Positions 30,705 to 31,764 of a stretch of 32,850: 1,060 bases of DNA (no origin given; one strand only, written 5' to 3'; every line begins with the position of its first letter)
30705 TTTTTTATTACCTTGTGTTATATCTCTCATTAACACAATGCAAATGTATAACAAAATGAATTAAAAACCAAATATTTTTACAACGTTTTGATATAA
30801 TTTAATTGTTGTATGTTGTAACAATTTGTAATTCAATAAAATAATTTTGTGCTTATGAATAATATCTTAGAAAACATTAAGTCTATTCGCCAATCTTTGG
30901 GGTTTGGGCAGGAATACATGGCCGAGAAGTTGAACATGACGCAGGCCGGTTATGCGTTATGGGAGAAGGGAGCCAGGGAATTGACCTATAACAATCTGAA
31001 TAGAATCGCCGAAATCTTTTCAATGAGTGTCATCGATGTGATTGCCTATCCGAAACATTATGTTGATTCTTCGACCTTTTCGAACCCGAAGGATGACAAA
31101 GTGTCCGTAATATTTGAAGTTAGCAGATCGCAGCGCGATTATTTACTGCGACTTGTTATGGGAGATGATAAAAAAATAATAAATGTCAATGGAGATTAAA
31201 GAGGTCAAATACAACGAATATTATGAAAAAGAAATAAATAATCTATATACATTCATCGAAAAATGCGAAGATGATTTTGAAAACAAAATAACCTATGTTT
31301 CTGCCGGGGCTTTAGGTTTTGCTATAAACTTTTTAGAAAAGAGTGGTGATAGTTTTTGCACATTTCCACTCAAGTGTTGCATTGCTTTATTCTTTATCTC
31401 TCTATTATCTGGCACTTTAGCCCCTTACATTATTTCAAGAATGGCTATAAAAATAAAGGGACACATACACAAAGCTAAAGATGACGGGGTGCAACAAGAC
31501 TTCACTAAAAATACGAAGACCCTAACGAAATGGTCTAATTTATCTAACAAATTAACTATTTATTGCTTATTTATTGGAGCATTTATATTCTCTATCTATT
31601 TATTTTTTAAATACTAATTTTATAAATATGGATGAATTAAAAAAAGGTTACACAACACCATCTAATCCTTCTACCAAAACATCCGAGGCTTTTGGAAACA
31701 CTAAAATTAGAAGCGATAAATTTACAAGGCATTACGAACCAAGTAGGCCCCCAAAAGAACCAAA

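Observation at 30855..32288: AT-rich four-gene operon led by the repressor: unrecognised membrane, small and secreted proteins in the classical exclusion/defence slot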

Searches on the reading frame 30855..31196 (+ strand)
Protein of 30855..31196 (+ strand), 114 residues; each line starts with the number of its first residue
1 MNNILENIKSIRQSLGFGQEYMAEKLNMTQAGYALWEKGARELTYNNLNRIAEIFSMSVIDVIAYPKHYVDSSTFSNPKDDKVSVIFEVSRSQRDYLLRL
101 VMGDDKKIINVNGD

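Call 8: search_protein_families(library=pfam, proteins=[window:30855-31196:+], max_evalue=0.1)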
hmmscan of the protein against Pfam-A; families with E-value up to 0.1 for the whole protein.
window:30855-31196:+ (114 aa): 3 families
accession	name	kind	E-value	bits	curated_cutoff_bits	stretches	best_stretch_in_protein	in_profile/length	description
PF01381.28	HTH_3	-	3.4e-08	33.8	23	1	8-56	1-49/55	Helix-turn-helix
PF12844.13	HTH_19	-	1.7e-06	28.3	30.2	1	6-55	2-51/64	Helix-turn-helix domain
PF13560.12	HTH_31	-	0.0082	16.9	27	1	9-55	7-54/64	Helix-turn-helix domain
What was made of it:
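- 30855..31199 (+): Short XRE-family (HTH_3) regulator of 114 aa, with an HTH at 8-56 and a conserved C-terminal extension (ITYPK.YV ... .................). It is the probable immunity repressor of this prophage. Pfam PF01381 at 3.4e-8, 33.8 bits against cut-off 23 (call 8).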

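Call 9: search_protein_families(library=phrogs, proteins=[window:30855-31196:+], max_evalue=0.1)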
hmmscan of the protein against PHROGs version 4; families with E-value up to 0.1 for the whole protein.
window:30855-31196:+ (114 aa): 15 families
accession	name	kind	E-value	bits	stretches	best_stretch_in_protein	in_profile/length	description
phrog_8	-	transcription regulation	4.8e-10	40.4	1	1-59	74-132/346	transcriptional regulator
phrog_3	-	transcription regulation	7.7e-08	33.5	1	1-87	86-169/430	transcriptional repressor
phrog_4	-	transcription regulation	3.3e-06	27.3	1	1-114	134-261/400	transcriptional repressor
phrog_2439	-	transcription regulation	1.4e-05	25.1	1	6-57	10-61/367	transcriptional regulator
phrog_2967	-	transcription regulation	2.3e-05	25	1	2-64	9-71/225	transcriptional regulator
phrog_955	-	DNA, RNA and nucleotide metabolism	0.00018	22.3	1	6-68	27-92/142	HTH DNA binding protein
phrog_7241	-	transcription regulation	0.00055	21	1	8-59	66-117/122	transcriptional regulator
phrog_1994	-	DNA, RNA and nucleotide metabolism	0.00061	20.8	1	6-67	2-63/170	DNA binding protein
phrog_37971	-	unknown function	0.00063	20.5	0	32-69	43-78/128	-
phrog_2328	-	transcription regulation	0.0007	20.4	1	10-59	22-71/128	transcriptional repressor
phrog_4836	-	transcription regulation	0.0057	17.2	1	2-47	74-119/194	CII-like regulator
phrog_2104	-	unknown function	0.006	17.8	1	6-42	42-78/103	-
phrog_5823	-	transcription regulation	0.012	15.7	1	3-73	6-77/404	transcriptional regulator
phrog_7950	-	transcription regulation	0.061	14.4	0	6-42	10-46/68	transcriptional repressor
phrog_638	-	transcription regulation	0.071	14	1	22-64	23-65/145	transcriptional regulator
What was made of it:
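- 30855..31199 (+): PHROG repressor and regulator families match (call 9).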

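Call 10: search_protein_families(library=padloc, proteins=[window:30855-31196:+], max_evalue=0.1)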
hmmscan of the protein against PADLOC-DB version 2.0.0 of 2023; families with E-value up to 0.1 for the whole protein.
window:30855-31196:+ (114 aa): 15 families
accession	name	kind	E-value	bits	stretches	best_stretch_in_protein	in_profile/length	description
PDLC02926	HTH_VI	-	1.5e-07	29.6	1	4-59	2-57/92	-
PDLC03665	Control_protein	-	7e-05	21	1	6-61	11-67/77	control protein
PDLC04760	PDC-M64C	-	7.8e-05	21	1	3-65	26-88/93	-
PDLC03951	RmrA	-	0.00039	17.5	1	7-72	12-77/400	-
PDLC04775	PDC-M69A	-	0.00085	17.8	1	3-70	7-74/113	-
PDLC03666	Control_protein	-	0.0012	17.2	1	8-63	11-66/77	control protein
PDLC03953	RmrA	-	0.0024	15.1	1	5-59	7-61/373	-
PDLC04762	PDC-M64C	-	0.0037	15.3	1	3-64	27-88/97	-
PDLC04758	PDC-M64B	-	0.0049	15.3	1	4-80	31-106/123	-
PDLC03668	Control_protein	-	0.0052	15.3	1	8-63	13-66/79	control protein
PDLC03947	RmrA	-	0.012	12.4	1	5-59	13-67/383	-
PDLC04759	PDC-M64B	-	0.024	12.6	1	4-84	27-102/135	-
PDLC03954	RmrA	-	0.025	11.5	1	6-60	13-67/380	-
PDLC04142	capH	-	0.033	13.2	1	3-58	6-60/103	capH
PDLC03952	RmrA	-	0.035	10.9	1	6-57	25-76/395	-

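Call 26: find_related_loci(query=window:30855-31196:+, collection=viral_contigs, flank=6000)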
Query window:30855-31196:+ (114 aa) in viral_contigs; peptide patterns used: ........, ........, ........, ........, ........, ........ (x = any residue, [..] = any of these).
14 stretches matched a pattern; 4 encode a relative of the query (tblastn E <= 1e-3); 4 distinct loci.
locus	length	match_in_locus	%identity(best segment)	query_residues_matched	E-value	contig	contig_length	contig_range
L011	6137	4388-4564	33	3-62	6e-7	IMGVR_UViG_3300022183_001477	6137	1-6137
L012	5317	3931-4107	33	3-62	6e-7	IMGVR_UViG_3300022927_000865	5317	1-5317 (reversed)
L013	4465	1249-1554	28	3-104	6e-7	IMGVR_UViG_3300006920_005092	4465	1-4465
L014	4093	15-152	34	16-62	2e-5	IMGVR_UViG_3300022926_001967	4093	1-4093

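Call 33: find_related_loci(query=A2, collection=genome_contigs, flank=6000)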
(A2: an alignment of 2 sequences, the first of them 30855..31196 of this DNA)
Query A2 (114 aa) in genome_contigs; peptide patterns used: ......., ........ (x = any residue, [..] = any of these).
193 stretches matched a pattern; 69 encode a relative of the query (tblastn E <= 1e-3); 69 distinct loci.
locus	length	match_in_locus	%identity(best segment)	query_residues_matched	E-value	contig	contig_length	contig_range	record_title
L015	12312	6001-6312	44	1-101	7e-24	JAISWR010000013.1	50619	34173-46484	MAG: Bacteroidales bacterium isolate Nc350_bin140 k119_3545869, whole genome shotgun sequence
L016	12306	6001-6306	38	1-104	5e-21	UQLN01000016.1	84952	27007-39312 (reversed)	uncultured Parabacteroides sp. isolate UMGS407 genome assembly, contig: NODE_162_length_84952_cov_5.80131, whole genome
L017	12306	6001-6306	38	1-104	3e-20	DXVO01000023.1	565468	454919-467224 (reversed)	MAG TPA_asm: Parabacteroides sp. isolate HRGM_Genome_3439 HRGM_Genome_3439_23, whole genome shotgun sequence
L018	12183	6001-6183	51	8-68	2e-14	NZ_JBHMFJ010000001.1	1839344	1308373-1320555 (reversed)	Flavobacterium procerum strain CGMCC 1.12926 ctg1_pilon, whole genome shotgun sequence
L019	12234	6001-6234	40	1-79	3e-14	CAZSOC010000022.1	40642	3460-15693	MAG TPA_asm: uncultured Flavobacterium sp. isolate SRP344714_co2_271 genome assembly, contig: NODE_2299_length_40642_cov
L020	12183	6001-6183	51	8-68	2e-14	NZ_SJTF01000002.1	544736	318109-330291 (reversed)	Flavobacterium foetidum strain JCM 32085 NODE_2_length_544736_cov_289.153568, whole genome shotgun sequence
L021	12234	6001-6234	44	1-79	1e-13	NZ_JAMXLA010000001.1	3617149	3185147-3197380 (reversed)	Flavobacterium sp. NRK1 Scaffold_1, whole genome shotgun sequence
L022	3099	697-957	37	1-87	1e-13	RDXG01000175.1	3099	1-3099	MAG: Bacteroidetes bacterium isolate PH2015_13U_35_20 PH2015_13U_scaffold_2581, whole genome shotgun sequence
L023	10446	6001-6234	43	1-79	2e-13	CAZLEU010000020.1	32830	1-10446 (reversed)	MAG TPA_asm: uncultured Flavobacterium sp. isolate SRP199154_co2_227 genome assembly, contig: NODE_764_length_32830_cov_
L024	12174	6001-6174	50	8-65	4e-13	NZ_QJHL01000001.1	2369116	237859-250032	Flavobacterium hydrophilum strain IMCC34758 NODE_1_length_2369116_cov_68.801354, whole genome shotgun sequence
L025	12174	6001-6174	50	8-65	4e-13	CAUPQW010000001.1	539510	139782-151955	MAG: uncultured Flavobacterium sp. isolate m14-metabat.4 genome assembly, contig: m14-c2, whole genome shotgun sequence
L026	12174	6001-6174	50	8-65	4e-13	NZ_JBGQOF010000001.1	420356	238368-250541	Flavobacterium sp. W22_SRS_FK3 NODE_1_length_420356_cov_127.279995, whole genome shotgun sequence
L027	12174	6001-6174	50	8-65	5e-13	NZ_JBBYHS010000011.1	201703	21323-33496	Flavobacterium calami strain DGU38 contig11, whole genome shotgun sequence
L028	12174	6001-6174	50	8-65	6e-13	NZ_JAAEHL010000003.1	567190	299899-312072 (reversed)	Flavobacterium ajazii strain SSM4.2 NODE_3_length_567190_cov_166.882367, whole genome shotgun sequence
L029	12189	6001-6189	43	8-70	8e-13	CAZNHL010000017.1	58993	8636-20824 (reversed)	MAG TPA_asm: uncultured Bifidobacteriaceae bacterium isolate SRP344714_co2_386 genome assembly, contig: NODE_1185_length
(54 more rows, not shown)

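Call 37: search_protein_families(library=ncbifam, proteins=[window:30855-31196:+], max_evalue=0.1)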
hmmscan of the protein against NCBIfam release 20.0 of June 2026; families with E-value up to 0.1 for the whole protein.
window:30855-31196:+ (114 aa): 10 families
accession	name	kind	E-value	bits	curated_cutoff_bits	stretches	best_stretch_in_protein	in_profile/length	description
NF041951.1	phage_RstR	subfamily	6.2e-09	36.1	80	1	5-69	4-67/108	RstR family transcriptional repressor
NF047948.1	male_kill_WMK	equivalog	3.3e-08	33.4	300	1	4-102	6-103/300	WO male-killing family protein Wmk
NF041575.1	antitoxPezA_Strep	equivalog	0.00067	19.6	290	1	4-67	2-65/158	type II toxin-antitoxin system antitoxin PezA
NF007257.0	PRK09706.1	subfamily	0.0056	16.5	101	1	5-59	7-61/135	transcriptional repressor DicA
TIGR03830.1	CxxCG_CxxCG_HTH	subfamily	0.0059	16.4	61.8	1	6-41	68-103/127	type II TA system antitoxin MqsA family protein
TIGR03070.1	couple_hipB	subfamily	0.029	14.3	71.65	1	7-55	6-54/58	type II toxin-antitoxin system Y4mF family antitoxin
NF038139.1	Reg_Aceta_RamB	equivalog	0.032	12.9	700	1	8-57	7-56/465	acetate metabolism transcriptional regulator RamB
NF047616.1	LIC10183_fam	exception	0.061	13.4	140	1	48-81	34-67/118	LIC10183 family protein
NF047548.1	LIC_10183_fam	equivalog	0.063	13.4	140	1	48-81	34-67/119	LIC_10183 family protein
NF007408.0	PRK09943.1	equivalog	0.063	12.8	211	1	6-69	10-73/185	HTH-type transcriptional regulator PuuR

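Call 89: search_dna_similar(query=window:30855-31196:+, collection=phages, mode=protein, max_evalue=0.00001, max_rows=15)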
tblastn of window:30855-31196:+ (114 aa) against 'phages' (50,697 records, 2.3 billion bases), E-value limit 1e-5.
Records with a match: 16; places in all: 16; records where one place covers at least 80% of the query: 16.
Best place of each record, by identity: <60% 16.
By first word of the organism name: Porphyromonas 16.
By host as written in the record: Porphyromonas gingivalis ATCC 49417 2; Porphyromonas gingivalis Kyudai-3 1; Porphyromonas gingivalis SJD5 1; Porphyromonas gingivalis SJD2 1; Porphyromonas gingivalis SJD11 1; Porphyromonas gingivalis WW2931 1; Porphyromonas gingivalis KCOM 2799 1; Porphyromonas gingivalis KCOM 2801 1; and 7 more.
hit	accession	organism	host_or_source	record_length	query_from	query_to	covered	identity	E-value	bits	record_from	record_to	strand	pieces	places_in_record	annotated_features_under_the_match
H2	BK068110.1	Porphyromonas phage phage029a_Kyudai3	Porphyromonas gingivalis Kyudai-3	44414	2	105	91%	33.6%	4e-8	55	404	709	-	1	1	HTH DNA binding protein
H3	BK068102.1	Porphyromonas phage phage021a_SJD5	Porphyromonas gingivalis SJD5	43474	1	105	92%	32.4%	1e-7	54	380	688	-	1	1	HTH DNA binding protein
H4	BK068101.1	Porphyromonas phage phage020a_SJD2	Porphyromonas gingivalis SJD2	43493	1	105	92%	32.4%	1e-7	54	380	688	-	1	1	HTH DNA binding protein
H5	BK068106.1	Porphyromonas phage phage025a_SJD11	Porphyromonas gingivalis SJD11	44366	1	105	92%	32.4%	1e-7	54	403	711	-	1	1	HTH DNA binding protein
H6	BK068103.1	Porphyromonas phage phage022a_WW2931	Porphyromonas gingivalis WW2931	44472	1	105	92%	32.4%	1e-7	54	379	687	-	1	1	HTH DNA binding protein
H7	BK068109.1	Porphyromonas phage phage028a_KCOM2799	Porphyromonas gingivalis KCOM 2799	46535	1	105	92%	32.4%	1e-7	54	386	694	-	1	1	HTH DNA binding protein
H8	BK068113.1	Porphyromonas phage phage032a_KCOM2801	Porphyromonas gingivalis KCOM 2801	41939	2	105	91%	32.7%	4e-8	55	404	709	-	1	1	HTH DNA binding protein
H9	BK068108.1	Porphyromonas phage phage027a_F0568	Porphyromonas gingivalis F0568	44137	2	105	91%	32.7%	4e-8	55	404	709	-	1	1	HTH DNA binding protein | hypothetical protein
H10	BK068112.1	Porphyromonas phage phage031a_D83T3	Porphyromonas gingivalis D83T3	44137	2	105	91%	32.7%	4e-8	55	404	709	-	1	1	HTH DNA binding protein | hypothetical protein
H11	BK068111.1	Porphyromonas phage phage030a_KCOM2803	Porphyromonas gingivalis KCOM 2803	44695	2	105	91%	32.7%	4e-8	55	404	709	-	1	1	HTH DNA binding protein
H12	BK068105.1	Porphyromonas phage phage024a_F0570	Porphyromonas gingivalis F0570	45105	4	106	90%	29.1%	2e-6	50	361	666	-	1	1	transcriptional repressor | hypothetical protein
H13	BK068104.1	Porphyromonas phage phage023a_KCOM2797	Porphyromonas gingivalis KCOM 2797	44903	4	106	90%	29.1%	3e-6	50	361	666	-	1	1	transcriptional repressor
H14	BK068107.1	Porphyromonas phage phage026a_KCOM2802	Porphyromonas gingivalis KCOM 2802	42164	2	106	92%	28.6%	2e-6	50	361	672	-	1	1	transcriptional repressor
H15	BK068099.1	Porphyromonas phage phage018a_AFR5B1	Porphyromonas gingivalis AFR5B1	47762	4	102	87%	28.3%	3e-6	50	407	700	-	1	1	repressor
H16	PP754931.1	Porphyromonas phage phage019b_ATCC49417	Porphyromonas gingivalis ATCC 49417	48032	4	102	87%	28.3%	3e-6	50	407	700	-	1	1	repressor protein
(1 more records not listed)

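Call 91: get_annotated_region(hit=H2, flank=5000)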
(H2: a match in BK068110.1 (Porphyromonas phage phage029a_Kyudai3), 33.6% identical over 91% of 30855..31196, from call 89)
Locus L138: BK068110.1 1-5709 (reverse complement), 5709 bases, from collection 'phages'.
description: TPA_asm: Porphyromonas phage phage029a_Kyudai3 genomic sequence.
organism: Porphyromonas phage phage029a_Kyudai3 (NCBI taxid 3154119)
taxonomy: Viruses
host: Porphyromonas gingivalis Kyudai-3; source: -; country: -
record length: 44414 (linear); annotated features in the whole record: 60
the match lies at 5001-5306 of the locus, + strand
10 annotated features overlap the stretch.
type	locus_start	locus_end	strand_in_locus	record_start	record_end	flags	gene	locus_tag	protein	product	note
CDS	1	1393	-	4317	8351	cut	-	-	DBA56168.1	DNA primase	-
CDS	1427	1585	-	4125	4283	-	-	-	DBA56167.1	hypothetical protein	-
CDS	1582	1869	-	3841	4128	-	-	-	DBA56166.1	hypothetical protein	-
CDS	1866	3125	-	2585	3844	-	-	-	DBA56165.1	hypothetical protein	-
CDS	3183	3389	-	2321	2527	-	-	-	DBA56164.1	hypothetical protein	-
CDS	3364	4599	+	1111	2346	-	-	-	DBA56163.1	hypothetical protein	-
CDS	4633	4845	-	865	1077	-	-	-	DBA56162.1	hypothetical protein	-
CDS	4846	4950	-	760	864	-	-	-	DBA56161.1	hypothetical protein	-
CDS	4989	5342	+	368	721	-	-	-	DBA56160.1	HTH DNA binding protein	-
CDS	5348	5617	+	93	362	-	-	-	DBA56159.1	hypothetical protein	-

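Call 92: get_annotated_region(hit=H15, flank=4000)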
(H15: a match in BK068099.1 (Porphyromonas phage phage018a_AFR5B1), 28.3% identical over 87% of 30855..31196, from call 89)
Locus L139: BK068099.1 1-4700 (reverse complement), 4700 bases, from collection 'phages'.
description: TPA_asm: Porphyromonas phage phage018a_AFR5B1 genomic sequence.
organism: Porphyromonas phage phage018a_AFR5B1 (NCBI taxid 3154108)
taxonomy: Viruses
host: Porphyromonas gingivalis AFR5B1; source: -; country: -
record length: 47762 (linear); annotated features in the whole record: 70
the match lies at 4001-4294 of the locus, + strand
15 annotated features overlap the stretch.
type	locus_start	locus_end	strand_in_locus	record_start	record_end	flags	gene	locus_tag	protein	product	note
CDS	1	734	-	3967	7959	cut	-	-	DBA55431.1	DNA primase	-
CDS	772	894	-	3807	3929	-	-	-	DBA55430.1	serine protease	-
CDS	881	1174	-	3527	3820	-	-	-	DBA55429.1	hypothetical protein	-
CDS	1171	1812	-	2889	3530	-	-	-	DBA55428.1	hypothetical protein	-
CDS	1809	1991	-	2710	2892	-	-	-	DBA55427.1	hypothetical protein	-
CDS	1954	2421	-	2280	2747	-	-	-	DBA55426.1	repressor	-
CDS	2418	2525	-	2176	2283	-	-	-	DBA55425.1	hypothetical protein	-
CDS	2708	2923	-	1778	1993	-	-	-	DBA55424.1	hypothetical protein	-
CDS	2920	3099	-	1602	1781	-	-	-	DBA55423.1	hypothetical protein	-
CDS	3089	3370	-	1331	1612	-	-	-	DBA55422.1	hypothetical protein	-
CDS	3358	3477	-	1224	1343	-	-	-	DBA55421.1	hypothetical protein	-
CDS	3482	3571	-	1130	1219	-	-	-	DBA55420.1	hypothetical protein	-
CDS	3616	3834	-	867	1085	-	-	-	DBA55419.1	hypothetical protein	-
CDS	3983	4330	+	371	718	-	-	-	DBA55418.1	repressor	-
CDS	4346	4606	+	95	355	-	-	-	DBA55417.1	hypothetical protein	-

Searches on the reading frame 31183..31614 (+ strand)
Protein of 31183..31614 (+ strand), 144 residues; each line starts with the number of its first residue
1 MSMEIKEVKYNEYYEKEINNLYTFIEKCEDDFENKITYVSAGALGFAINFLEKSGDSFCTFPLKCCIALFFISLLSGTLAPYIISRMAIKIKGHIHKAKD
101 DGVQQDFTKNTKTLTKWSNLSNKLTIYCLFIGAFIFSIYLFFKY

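Call 8: search_protein_families(library=pfam, proteins=[window:31183-31614:+], max_evalue=0.1)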
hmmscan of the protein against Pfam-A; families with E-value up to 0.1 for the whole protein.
window:31183-31614:+ (144 aa): 0 families

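Call 9: search_protein_families(library=phrogs, proteins=[window:31183-31614:+], max_evalue=0.1)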
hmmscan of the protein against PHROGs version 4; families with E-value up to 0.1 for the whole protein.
window:31183-31614:+ (144 aa): 0 families

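Call 10: search_protein_families(library=padloc, proteins=[window:31183-31614:+], max_evalue=0.1)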
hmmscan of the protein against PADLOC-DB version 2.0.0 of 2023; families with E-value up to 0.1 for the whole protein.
window:31183-31614:+ (144 aa): 1 family
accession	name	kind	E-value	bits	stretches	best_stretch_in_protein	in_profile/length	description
PDLC00165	HamA1|HamA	-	0.04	11.2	0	80-115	124-158/308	DUF1837 domain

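Call 17: find_encoding_contigs(protein=window:31183-31614:+, flank=10000, max_places=10)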
Protein window:31183-31614:+ (144 aa): no gene with exactly this product is on record in the collection.

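Call 19: find_homologous_proteins(query=window:31183-31614:+, max_evalue=0.01)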
Query window:31183-31614:+ (144 aa): 1 proteins with E <= 0.01 among 17 candidates.
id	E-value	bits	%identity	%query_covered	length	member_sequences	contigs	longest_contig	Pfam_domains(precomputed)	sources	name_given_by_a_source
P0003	2.8e-89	314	100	99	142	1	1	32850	-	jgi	-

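Call 37: search_protein_families(library=ncbifam, proteins=[window:31183-31614:+], max_evalue=0.1)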
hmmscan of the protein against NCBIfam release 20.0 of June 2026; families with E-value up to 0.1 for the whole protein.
window:31183-31614:+ (144 aa): 1 family
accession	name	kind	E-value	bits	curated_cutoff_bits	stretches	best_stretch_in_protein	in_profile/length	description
TIGR01218.1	Gpos_tandem_5TM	subfamily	0.00098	18.9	35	1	15-143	50-170/208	tandem five-TM protein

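Call 44: predict_structure(protein=window:31183-31614:+)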
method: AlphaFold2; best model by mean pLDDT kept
length: 144 residues; sequences in the alignment: 1
mean_pLDDT: 46.3   pTM: 0.30
mean pLDDT of the five models: 46.3, 45.7, 45.1, 43.1, 40.9
residues with pLDDT >= 90: 0; 70-90: 1; 50-70: 35; < 50: 108
segments of 3 or more residues with pLDDT < 50: 1-10, 12-46, 48-63, 76-83, 85-100, 104-123
pLDDT, mean of each block of 10 residues (from residue 1): 39 43 42 39 44 40 51 49 46 42 44 41 54 65 69
secondary structure, 60 per line:
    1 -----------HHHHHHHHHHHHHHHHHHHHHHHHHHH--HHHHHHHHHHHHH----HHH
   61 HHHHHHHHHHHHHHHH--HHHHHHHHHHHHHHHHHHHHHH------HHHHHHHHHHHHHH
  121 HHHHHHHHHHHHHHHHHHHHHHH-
elements in order: H12-38 H41-53 H58-76 H79-100 H107-143
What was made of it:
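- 31183..31617 (+): p144: an orphan membrane protein of 144 aa. It has an acidic, helical N-terminal 35 residues and then 2-3 transmembrane helices. Its start overlaps the XRE stop by 17 nt. The AF2 model is all-helical but poor, with pLDDT 46 (call 44).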

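Call 88: search_dna_similar(query=window:31183-31614:+, collection=phages, mode=protein, max_evalue=0.1, max_rows=10)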
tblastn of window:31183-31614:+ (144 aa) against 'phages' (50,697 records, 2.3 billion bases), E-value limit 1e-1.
No match.
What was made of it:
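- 31183..31617 (+): No homologue other than itself turned up among 5.8 billion clusters (call 19) or in GenBank phages (call 88).
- On Type II toxin-antitoxin pair with XRE antitoxin: p144 has no homologue (calls 19, 88).
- p144 has no homologue at all, so there is no recurrent XRE+p144 pairing (calls 19, 88).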
